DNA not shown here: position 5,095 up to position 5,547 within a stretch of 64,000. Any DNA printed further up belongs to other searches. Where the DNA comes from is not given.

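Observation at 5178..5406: The repeat core looks like a structured RNA of unknown family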

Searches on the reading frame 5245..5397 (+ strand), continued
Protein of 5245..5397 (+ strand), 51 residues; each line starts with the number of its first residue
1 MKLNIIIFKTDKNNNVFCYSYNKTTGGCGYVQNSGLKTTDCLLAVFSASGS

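Call 54: find_encoding_contigs(protein=P0020, flank=6000, max_places=3)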
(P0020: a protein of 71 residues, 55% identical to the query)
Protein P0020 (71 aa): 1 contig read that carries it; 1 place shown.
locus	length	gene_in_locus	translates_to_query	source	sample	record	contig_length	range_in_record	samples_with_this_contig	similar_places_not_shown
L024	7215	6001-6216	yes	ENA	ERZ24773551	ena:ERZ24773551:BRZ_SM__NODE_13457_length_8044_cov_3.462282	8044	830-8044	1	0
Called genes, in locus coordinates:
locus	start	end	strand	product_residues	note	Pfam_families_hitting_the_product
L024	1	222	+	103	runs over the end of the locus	-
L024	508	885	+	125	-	-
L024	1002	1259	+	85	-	-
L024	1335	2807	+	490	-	-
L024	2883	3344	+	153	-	-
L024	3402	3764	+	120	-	-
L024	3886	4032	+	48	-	-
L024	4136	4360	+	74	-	-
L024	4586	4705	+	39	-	-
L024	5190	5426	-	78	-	-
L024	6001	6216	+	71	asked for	-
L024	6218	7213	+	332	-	?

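Call 68: search_protein_families(library=pfam, proteins=[L011:995-1471:+, L011:1509-1877:+, L011:3629-4099:+, L011:4685-5392:-, L011:6287-9286:+, L018:465-1910:+, L024:1335-2807:+, L024:6218-7213:+, L015:1186-1464:+, L023:2582-2815:+], max_evalue=0.01)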
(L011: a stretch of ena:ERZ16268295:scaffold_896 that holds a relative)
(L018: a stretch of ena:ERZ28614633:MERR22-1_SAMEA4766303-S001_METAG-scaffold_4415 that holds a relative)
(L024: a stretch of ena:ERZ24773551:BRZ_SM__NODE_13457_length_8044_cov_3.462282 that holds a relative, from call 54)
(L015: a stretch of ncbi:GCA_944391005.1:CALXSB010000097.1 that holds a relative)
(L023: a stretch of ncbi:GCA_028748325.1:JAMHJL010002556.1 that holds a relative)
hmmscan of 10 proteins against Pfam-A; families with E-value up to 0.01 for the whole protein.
L011:995-1471:+ (158 aa): 0 families

L011:1509-1877:+ (122 aa): 4 families
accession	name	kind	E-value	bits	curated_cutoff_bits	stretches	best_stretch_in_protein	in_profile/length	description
PF22714.1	SNaCT8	-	0.00052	20.5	27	0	63-95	128-160/164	Short NACHT-associated C-Terminal domain, family 8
PF23831.1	DUF7201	-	0.0044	17.2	27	1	6-103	20-109/142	Coiled-coil region of unknown function (DUF7201)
PF05816.16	TelA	-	0.0077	15.8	30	1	6-77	69-138/332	Toxic anion resistance protein (TelA)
PF08702.15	Fib_alpha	-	0.0099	16.5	29.9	0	2-86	23-109/143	Fibrinogen alpha/beta chain family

L011:3629-4099:+ (156 aa): 1 family
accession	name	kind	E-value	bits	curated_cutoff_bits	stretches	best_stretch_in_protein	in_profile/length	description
PF13539.11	Peptidase_M15_4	-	4.9e-07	30.7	25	1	61-154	4-70/70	D-alanyl-D-alanine carboxypeptidase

L011:4685-5392:- (235 aa): 1 family
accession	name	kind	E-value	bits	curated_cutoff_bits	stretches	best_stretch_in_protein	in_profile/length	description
PF11994.14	DUF3489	-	1.1e-10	41.9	29.5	1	124-170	3-48/68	Protein of unknown function (DUF3489)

L011:6287-9286:+ (1000 aa): 1 family
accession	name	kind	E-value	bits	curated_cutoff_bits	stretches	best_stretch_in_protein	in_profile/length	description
PF05860.19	TPS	-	3.7e-34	119.2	33.5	1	153-457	5-251/252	TPS secretion domain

L018:465-1910:+ (481 aa): 0 families

L024:1335-2807:+ (490 aa): 0 families

L024:6218-7213:+ (332 aa): 1 family
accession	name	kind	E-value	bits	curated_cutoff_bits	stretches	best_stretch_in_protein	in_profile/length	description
PF05860.19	TPS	-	2.9e-25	90.1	33.5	1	144-321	3-157/252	TPS secretion domain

L015:1186-1464:+ (92 aa): 7 families
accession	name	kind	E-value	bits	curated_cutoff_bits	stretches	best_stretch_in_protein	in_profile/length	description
PF01381.28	HTH_3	-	2.6e-15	56.6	23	1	29-83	1-55/55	Helix-turn-helix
PF13443.12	HTH_26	-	1.8e-10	41.3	22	1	29-85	2-59/63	Cro/C1-type HTH DNA-binding domain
PF12844.13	HTH_19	-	8.2e-10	38.9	30.2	1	29-84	4-59/64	Helix-turn-helix domain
PF13560.12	HTH_31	-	1.2e-06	29.1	27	1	26-77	3-55/64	Helix-turn-helix domain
PF15943.11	YdaS_toxin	-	2.3e-06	27.8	30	1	39-72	10-43/65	Bacterial toxin YdaS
PF20317.4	HTH_60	-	0.0025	18.6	24.1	1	22-70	3-51/140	Helix-turn-helix domain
PF13413.12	HTH_25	-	0.0041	17.3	24.6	1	28-63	1-36/62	Helix-turn-helix domain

L023:2582-2815:+ (77 aa): 4 families
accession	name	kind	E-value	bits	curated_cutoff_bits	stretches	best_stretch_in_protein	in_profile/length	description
PF01381.28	HTH_3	-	3.4e-13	49.9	23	1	21-75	1-55/55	Helix-turn-helix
PF13443.12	HTH_26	-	1.1e-06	29.3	22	1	20-73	1-55/63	Cro/C1-type HTH DNA-binding domain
PF13560.12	HTH_31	-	2.1e-06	28.4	27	1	17-71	2-57/64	Helix-turn-helix domain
PF12844.13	HTH_19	-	1.2e-05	25.6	30.2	1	18-54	1-37/64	Helix-turn-helix domain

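Call 85: find_encoding_contigs(protein=P0017, flank=4000, max_places=2)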
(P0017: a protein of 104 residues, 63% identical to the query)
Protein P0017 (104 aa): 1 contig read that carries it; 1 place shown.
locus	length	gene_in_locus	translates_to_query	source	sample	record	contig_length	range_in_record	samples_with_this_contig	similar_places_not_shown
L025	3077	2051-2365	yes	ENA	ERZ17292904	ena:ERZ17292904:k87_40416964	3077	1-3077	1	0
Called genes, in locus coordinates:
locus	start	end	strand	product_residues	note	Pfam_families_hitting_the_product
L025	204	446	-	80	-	-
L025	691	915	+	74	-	-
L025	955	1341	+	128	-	PF13539:Peptidase_M15_4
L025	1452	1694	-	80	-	-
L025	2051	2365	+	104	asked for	-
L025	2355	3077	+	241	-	?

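Call 104: predict_structure(alignment_id=A5)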
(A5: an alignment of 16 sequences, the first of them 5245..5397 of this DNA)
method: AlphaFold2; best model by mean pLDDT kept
length: 51 residues; sequences in the alignment: 16
mean_pLDDT: 51.4   pTM: 0.24
mean pLDDT of the five models: 51.4, 48.1, 46.1, 44.4, 39.5
residues with pLDDT >= 90: 0; 70-90: 2; 50-70: 23; < 50: 26
segments of 3 or more residues with pLDDT < 50: 1-3, 24-27, 29-37, 39-43, 49-51
pLDDT, mean of each block of 10 residues (from residue 1): 55 63 47 45 48 39
secondary structure, 60 per line:
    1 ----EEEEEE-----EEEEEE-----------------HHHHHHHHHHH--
elements in order: E5-10 E16-21 H39-49
